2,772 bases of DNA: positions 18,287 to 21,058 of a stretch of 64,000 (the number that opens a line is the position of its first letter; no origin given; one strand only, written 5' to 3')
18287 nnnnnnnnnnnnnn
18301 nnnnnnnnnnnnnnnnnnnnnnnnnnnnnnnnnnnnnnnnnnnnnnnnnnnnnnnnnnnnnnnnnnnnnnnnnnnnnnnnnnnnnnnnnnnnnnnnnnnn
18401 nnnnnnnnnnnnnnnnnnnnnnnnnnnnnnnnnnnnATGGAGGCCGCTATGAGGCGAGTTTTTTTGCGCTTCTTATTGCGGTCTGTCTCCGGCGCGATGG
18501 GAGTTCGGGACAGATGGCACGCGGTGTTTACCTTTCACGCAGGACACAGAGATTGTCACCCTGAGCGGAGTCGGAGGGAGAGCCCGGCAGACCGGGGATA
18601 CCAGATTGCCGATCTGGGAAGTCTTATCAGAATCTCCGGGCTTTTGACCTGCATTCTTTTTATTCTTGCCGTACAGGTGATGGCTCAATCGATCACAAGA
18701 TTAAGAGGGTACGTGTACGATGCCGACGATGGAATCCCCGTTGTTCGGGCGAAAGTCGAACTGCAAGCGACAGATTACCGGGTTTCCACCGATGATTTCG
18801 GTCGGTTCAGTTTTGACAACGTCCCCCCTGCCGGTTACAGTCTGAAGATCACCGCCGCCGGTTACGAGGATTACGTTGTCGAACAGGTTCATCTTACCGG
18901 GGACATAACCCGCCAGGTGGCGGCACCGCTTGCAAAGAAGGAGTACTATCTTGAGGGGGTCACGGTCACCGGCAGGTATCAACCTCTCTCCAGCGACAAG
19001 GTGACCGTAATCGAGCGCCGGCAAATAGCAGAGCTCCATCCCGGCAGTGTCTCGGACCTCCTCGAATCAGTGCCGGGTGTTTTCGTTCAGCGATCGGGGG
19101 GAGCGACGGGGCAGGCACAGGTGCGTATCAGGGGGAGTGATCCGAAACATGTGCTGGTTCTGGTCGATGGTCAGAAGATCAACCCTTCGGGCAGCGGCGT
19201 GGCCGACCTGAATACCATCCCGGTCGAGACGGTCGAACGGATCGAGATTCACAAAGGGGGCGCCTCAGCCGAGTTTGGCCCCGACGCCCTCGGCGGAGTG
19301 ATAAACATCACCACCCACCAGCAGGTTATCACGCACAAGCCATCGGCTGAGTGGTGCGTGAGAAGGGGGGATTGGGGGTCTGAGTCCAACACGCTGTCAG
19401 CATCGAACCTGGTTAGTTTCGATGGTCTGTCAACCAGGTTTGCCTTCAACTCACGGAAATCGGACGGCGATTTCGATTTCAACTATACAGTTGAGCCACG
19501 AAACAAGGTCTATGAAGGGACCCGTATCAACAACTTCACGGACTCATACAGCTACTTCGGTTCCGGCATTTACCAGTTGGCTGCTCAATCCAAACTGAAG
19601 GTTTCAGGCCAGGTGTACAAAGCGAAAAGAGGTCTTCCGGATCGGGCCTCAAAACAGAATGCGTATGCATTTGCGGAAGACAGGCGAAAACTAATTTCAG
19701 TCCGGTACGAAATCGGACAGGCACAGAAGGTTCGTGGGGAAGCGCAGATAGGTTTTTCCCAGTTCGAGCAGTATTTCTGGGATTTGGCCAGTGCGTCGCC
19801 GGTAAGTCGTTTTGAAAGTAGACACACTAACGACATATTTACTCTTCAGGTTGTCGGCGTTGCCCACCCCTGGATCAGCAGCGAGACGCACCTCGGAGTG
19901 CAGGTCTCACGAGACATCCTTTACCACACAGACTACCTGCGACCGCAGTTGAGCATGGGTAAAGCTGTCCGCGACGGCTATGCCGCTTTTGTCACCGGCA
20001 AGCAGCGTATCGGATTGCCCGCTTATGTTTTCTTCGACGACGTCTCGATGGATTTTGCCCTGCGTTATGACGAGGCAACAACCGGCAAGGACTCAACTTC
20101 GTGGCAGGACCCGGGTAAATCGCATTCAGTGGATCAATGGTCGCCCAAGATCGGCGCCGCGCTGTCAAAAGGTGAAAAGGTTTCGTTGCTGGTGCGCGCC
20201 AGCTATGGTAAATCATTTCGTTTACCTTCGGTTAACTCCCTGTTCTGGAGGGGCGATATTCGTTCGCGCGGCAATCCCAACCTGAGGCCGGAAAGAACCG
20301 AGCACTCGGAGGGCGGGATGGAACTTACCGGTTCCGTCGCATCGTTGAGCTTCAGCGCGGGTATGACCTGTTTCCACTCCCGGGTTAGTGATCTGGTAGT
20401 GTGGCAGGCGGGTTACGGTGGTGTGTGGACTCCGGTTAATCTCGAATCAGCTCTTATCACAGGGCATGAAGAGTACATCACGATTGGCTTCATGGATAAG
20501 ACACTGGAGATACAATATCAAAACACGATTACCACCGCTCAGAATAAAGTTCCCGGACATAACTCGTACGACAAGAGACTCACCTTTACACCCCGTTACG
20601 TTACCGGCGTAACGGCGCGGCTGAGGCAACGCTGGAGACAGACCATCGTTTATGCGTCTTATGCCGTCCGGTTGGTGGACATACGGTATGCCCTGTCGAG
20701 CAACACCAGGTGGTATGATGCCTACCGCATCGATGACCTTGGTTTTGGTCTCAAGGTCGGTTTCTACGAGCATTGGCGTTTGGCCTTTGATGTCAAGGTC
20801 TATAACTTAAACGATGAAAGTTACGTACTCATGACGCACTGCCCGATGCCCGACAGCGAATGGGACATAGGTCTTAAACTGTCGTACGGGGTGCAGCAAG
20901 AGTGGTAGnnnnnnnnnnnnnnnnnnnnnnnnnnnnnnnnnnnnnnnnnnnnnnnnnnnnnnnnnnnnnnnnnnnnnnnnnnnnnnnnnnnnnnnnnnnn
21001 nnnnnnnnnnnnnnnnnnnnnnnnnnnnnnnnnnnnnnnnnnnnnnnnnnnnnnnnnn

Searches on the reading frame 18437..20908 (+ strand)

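Call 33: search_protein_families(library=pfam, proteins=[window:18437-20908:+], max_evalue=0.00001)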
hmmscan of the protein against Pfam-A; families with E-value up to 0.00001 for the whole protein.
window:18437-20908:+ (823 aa): 4 families
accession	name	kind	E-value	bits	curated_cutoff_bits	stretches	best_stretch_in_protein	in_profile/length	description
PF07715.20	Plug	-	1.1e-26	93.8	23.9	1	188-288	8-107/107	TonB-dependent Receptor Plug Domain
PF00593.30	TonB_dep_Rec_b-barrel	-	1.1e-21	78.6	27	1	328-787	10-434/436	TonB dependent receptor-like, beta-barrel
PF13620.12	CarboxypepD_reg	-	8.5e-14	52.1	32.3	1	89-161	2-77/82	Carboxypeptidase regulatory-like domain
PF13715.12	CarbopepD_reg_2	-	2.9e-09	37.3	32.2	1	90-177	2-88/88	CarboxypepD_reg-like domain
